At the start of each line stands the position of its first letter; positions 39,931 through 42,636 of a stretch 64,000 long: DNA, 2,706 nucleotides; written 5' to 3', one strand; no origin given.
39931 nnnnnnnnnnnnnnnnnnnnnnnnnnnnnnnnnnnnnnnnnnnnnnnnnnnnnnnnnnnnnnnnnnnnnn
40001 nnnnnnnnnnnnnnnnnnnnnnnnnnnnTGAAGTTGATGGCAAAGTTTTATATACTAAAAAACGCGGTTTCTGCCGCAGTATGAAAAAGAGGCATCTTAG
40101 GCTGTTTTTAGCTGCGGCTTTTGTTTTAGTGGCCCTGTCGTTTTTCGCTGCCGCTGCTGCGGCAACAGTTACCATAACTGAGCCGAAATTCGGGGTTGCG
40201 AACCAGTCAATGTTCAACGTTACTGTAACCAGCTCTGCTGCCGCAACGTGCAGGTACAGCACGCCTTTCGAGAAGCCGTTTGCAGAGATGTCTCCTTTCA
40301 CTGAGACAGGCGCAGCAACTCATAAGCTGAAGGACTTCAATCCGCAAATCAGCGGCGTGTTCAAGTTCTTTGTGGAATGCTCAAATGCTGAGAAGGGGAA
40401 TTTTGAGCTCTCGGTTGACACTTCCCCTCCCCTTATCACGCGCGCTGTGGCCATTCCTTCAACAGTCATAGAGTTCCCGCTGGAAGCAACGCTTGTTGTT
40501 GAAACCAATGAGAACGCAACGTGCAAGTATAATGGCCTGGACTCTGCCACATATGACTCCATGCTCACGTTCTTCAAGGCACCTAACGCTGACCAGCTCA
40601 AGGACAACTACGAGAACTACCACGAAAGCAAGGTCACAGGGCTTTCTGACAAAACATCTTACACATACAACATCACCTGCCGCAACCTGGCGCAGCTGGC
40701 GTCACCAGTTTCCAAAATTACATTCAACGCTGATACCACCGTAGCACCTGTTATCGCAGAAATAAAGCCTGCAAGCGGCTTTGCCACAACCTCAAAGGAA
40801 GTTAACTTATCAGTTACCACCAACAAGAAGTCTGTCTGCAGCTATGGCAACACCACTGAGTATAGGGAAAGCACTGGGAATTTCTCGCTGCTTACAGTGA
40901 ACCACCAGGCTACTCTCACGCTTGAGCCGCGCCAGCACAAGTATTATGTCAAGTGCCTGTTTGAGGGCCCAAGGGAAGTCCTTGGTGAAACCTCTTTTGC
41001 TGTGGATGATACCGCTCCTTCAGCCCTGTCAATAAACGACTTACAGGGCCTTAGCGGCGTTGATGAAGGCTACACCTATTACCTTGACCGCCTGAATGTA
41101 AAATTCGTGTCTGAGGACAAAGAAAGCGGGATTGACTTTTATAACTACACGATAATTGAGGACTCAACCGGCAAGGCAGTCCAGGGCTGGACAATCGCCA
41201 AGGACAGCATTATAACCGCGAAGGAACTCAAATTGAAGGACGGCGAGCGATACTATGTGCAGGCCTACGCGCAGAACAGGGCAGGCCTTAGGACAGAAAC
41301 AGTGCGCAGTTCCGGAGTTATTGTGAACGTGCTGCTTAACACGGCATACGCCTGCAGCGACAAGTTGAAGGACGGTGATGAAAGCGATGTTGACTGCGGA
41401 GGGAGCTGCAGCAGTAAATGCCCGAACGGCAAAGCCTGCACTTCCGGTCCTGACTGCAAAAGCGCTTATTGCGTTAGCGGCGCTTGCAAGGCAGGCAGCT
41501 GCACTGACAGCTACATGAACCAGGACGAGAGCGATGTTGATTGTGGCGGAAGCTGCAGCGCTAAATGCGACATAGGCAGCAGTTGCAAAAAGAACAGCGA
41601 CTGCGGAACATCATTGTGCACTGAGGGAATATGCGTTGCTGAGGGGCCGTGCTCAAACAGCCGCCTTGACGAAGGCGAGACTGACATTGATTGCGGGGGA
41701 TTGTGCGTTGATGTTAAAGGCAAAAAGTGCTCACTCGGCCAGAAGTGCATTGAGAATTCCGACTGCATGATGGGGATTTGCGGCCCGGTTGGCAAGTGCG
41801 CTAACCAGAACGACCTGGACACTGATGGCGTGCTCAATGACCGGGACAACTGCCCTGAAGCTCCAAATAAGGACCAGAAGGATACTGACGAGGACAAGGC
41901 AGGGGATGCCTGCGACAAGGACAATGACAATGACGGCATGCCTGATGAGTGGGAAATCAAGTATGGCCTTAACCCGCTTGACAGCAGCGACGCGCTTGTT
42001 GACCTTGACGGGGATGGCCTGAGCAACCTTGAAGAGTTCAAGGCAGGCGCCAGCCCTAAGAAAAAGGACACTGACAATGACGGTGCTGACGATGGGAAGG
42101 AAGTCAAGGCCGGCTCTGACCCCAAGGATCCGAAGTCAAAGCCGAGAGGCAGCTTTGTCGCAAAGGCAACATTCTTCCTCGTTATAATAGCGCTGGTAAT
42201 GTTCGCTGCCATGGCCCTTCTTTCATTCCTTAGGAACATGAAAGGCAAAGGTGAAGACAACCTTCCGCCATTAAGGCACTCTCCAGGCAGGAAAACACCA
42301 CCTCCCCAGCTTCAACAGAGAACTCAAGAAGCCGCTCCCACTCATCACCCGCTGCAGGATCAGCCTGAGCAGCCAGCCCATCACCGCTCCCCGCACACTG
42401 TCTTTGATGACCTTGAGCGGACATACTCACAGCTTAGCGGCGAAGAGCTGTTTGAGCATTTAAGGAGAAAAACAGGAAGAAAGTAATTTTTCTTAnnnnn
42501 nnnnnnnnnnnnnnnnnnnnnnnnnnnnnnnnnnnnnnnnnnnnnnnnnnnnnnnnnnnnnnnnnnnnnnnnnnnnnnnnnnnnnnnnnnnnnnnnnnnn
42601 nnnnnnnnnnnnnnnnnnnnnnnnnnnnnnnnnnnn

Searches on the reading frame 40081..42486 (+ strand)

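Call 14: search_protein_families(library=pfam, proteins=[window:40081-42486:+])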
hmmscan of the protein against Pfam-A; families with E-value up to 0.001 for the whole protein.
window:40081-42486:+ (801 aa): 2 families
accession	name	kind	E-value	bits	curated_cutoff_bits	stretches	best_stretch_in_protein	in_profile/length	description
PF02412.23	TSP_3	-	2.6e-08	33.9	25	2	600-623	1-24/36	Thrombospondin type 3 repeat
PF18884.5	TSP3_bac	-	1.7e-06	28.2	25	1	663-684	1-22/22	Bacterial TSP3 repeat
